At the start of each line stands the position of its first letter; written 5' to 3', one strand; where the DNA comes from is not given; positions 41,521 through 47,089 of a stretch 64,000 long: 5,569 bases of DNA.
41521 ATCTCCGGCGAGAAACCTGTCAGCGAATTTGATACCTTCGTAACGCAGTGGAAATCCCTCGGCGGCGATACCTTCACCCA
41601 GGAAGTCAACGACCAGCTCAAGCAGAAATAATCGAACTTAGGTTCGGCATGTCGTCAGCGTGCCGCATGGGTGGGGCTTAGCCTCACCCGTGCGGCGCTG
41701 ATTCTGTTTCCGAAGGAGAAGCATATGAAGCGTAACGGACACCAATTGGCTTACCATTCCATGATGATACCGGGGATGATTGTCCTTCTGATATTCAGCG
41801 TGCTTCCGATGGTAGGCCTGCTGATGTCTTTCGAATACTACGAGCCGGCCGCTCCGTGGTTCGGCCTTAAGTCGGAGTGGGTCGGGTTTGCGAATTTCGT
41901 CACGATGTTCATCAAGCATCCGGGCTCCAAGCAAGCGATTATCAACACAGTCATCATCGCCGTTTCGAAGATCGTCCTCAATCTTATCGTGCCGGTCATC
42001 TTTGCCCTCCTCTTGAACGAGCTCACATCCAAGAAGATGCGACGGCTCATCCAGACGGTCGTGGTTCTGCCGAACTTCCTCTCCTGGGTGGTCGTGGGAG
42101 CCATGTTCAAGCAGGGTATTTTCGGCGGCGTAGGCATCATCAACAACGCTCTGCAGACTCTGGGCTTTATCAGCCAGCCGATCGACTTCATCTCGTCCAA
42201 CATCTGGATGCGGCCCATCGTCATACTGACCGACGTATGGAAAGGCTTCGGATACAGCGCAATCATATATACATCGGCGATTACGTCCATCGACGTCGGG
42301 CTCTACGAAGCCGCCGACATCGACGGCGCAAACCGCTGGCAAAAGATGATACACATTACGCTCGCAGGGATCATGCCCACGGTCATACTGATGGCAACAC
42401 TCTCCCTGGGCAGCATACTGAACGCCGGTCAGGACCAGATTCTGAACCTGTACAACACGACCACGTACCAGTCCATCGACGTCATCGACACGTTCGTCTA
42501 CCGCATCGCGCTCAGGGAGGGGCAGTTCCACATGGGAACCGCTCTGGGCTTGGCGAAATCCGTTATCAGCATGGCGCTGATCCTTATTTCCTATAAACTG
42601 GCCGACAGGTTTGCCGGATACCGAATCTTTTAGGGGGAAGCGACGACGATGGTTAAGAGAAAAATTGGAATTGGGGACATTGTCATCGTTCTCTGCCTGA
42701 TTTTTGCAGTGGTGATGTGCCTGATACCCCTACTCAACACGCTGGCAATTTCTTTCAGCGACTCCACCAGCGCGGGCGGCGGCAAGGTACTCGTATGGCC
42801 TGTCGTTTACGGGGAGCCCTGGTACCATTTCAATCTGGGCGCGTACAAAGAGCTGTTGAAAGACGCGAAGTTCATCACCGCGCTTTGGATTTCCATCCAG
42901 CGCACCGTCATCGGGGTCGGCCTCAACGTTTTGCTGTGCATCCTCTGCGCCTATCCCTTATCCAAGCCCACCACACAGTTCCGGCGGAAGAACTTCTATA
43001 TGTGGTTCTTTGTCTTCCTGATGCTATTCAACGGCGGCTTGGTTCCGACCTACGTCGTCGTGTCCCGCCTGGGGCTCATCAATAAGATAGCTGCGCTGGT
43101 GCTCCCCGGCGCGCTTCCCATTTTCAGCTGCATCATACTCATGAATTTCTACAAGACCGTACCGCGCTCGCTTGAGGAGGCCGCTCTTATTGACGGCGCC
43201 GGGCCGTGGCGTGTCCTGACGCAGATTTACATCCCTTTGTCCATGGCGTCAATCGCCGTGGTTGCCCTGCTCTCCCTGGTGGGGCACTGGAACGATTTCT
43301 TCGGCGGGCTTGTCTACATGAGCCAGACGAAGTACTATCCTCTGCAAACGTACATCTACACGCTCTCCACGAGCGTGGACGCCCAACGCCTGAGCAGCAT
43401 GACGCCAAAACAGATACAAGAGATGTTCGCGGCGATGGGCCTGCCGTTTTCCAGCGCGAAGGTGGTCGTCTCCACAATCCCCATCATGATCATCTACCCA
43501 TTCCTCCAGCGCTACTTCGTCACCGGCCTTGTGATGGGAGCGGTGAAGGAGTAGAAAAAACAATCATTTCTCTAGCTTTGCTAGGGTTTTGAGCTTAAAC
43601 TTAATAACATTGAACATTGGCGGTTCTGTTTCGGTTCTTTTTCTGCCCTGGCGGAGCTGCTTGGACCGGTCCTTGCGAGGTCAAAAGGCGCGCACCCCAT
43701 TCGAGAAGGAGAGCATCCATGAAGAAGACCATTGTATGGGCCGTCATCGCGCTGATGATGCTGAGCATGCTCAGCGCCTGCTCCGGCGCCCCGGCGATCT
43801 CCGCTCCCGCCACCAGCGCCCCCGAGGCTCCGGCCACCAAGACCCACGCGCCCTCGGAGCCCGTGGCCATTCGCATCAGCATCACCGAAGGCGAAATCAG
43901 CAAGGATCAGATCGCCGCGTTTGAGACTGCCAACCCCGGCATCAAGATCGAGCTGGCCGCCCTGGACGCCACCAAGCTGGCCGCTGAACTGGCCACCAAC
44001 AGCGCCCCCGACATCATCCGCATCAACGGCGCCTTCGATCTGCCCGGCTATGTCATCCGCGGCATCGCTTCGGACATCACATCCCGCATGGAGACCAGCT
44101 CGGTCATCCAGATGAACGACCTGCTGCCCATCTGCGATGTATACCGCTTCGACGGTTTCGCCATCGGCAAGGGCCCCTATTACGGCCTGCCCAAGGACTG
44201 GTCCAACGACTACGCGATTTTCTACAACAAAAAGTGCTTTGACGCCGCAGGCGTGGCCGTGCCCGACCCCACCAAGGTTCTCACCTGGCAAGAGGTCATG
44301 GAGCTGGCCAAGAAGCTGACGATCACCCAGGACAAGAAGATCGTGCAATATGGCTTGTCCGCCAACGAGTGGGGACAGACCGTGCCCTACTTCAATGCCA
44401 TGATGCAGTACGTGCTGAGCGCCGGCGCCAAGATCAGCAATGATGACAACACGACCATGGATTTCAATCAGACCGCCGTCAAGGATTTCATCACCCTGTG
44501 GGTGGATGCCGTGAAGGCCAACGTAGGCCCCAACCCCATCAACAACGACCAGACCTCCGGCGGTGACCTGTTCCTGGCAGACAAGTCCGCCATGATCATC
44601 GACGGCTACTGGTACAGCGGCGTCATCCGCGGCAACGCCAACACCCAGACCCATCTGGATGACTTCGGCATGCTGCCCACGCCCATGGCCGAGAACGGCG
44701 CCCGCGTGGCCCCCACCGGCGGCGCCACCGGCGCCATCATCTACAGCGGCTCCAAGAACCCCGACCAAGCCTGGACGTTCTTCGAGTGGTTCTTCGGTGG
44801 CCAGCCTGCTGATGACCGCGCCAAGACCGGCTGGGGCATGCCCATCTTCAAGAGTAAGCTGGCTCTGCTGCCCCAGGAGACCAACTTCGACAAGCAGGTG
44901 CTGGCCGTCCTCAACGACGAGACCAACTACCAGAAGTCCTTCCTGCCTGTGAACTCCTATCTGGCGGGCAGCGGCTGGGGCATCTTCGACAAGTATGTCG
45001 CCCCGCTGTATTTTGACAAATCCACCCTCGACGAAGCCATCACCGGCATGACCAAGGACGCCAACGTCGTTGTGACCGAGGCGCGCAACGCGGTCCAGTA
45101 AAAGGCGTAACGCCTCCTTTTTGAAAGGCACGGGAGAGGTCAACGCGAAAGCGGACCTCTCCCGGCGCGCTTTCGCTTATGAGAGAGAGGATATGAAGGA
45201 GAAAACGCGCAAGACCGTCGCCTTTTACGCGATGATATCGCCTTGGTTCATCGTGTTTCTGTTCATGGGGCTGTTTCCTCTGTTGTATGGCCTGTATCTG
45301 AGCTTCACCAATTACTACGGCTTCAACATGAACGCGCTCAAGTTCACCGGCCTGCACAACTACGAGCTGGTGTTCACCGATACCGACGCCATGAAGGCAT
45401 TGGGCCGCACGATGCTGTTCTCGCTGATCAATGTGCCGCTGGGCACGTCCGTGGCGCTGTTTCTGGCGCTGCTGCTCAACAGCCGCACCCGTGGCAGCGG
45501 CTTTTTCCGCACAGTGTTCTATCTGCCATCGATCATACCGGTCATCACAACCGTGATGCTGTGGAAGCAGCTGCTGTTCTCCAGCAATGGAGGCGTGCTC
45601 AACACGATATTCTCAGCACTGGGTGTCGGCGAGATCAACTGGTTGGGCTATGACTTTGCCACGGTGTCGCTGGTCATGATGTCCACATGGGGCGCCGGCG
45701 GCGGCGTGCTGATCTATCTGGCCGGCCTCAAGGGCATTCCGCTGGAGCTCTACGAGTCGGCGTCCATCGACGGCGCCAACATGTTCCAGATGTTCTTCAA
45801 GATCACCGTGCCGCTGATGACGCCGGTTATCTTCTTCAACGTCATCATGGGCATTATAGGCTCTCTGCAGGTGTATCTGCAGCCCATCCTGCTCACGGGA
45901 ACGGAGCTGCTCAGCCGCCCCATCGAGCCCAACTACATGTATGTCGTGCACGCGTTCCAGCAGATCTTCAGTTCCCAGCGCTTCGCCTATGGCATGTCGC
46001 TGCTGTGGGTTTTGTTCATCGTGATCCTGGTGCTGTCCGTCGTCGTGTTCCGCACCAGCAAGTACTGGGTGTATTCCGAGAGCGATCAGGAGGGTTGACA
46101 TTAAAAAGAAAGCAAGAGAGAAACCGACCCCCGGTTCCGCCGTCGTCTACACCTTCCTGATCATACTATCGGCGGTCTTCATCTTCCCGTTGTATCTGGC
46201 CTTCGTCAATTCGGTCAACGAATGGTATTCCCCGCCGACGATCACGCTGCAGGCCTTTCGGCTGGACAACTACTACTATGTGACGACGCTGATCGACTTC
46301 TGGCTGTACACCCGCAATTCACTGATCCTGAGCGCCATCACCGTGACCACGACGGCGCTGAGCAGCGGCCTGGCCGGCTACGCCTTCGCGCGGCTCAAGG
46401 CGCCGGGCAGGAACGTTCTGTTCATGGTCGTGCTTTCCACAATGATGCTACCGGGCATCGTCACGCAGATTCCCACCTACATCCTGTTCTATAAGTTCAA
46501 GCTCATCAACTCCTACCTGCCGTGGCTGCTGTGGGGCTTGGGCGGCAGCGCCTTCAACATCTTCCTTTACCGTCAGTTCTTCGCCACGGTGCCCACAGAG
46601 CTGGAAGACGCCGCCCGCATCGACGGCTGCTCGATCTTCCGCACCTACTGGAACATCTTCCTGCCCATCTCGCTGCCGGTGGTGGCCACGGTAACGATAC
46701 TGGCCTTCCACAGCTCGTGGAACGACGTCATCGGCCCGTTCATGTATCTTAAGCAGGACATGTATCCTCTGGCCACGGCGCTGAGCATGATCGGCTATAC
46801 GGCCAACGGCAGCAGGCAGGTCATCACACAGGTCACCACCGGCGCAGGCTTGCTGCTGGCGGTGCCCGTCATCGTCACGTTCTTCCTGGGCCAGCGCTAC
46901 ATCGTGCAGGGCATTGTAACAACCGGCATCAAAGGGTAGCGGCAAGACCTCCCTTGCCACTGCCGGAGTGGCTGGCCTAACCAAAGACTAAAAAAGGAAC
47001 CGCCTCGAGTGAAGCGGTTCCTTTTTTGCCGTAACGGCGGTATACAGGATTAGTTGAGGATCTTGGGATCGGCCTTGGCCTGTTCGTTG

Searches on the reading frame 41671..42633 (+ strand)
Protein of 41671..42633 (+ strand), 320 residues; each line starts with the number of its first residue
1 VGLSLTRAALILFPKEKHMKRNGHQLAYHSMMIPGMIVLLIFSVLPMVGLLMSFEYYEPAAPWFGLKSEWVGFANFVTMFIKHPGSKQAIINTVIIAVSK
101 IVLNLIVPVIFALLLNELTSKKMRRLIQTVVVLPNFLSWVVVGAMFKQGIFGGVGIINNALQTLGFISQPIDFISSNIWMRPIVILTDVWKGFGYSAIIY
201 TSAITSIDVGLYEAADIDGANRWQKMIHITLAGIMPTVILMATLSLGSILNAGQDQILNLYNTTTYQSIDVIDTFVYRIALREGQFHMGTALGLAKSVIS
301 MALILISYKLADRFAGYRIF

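Call 21: search_protein_families(library=pfam, proteins=[window:41671-42633:+], max_evalue=0.00001)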
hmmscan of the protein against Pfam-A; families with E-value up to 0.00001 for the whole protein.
window:41671-42633:+ (320 aa): 1 family
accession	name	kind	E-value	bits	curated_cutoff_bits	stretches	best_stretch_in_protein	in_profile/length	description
PF00528.27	BPD_transp_1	-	1.2e-11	45.1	26.4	1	106-311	3-175/184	Binding-protein-dependent transport system inner membrane component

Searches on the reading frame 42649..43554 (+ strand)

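Call 21: search_protein_families(library=pfam, proteins=[window:42649-43554:+], max_evalue=0.00001)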
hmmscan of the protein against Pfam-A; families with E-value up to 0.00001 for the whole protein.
window:42649-43554:+ (301 aa): 1 family
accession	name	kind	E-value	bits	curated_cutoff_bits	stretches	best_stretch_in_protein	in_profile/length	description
PF00528.27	BPD_transp_1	-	3.5e-11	43.6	26.4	1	118-291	34-179/184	Binding-protein-dependent transport system inner membrane component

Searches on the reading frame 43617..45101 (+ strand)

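Call 21: search_protein_families(library=pfam, proteins=[window:43617-45101:+], max_evalue=0.00001)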
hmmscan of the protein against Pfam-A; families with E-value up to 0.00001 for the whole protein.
window:43617-45101:+ (494 aa): 2 families
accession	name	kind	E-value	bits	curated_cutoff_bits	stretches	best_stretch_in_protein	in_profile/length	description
PF01547.30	SBP_bac_1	-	4.7e-30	106.1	26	1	89-393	4-301/307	Bacterial extracellular solute-binding protein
PF13416.11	SBP_bac_8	-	3.3e-21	76.7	27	1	99-414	3-264/279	Bacterial extracellular solute-binding protein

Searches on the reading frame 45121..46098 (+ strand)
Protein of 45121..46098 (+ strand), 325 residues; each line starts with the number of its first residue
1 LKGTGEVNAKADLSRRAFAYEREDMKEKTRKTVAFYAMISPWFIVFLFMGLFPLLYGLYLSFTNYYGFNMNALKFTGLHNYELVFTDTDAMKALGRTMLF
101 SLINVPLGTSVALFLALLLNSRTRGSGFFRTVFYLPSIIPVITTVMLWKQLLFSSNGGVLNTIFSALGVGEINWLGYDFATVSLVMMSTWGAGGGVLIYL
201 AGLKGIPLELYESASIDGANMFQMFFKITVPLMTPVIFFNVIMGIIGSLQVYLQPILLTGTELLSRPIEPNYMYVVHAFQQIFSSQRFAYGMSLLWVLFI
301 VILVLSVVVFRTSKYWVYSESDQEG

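Call 21: search_protein_families(library=pfam, proteins=[window:45121-46098:+], max_evalue=0.00001)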
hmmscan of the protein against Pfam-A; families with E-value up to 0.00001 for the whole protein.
window:45121-46098:+ (325 aa): 1 family
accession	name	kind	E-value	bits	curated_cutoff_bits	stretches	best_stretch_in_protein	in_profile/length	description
PF00528.27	BPD_transp_1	-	3.5e-14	53.4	26.4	1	108-310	1-172/184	Binding-protein-dependent transport system inner membrane component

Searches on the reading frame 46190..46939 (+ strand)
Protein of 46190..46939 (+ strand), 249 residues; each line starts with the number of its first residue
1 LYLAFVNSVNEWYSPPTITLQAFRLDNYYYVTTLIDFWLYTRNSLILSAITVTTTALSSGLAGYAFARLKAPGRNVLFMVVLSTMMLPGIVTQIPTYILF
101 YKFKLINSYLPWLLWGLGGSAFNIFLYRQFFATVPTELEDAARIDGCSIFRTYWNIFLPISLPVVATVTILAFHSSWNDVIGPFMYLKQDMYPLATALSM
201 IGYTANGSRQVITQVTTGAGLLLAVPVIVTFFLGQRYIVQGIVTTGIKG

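Call 21: search_protein_families(library=pfam, proteins=[window:46190-46939:+], max_evalue=0.00001)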
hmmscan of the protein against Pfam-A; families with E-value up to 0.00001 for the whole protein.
window:46190-46939:+ (249 aa): 1 family
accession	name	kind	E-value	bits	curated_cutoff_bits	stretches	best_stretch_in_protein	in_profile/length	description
PF00528.27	BPD_transp_1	-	4.7e-15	56.2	26.4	1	61-240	3-180/184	Binding-protein-dependent transport system inner membrane component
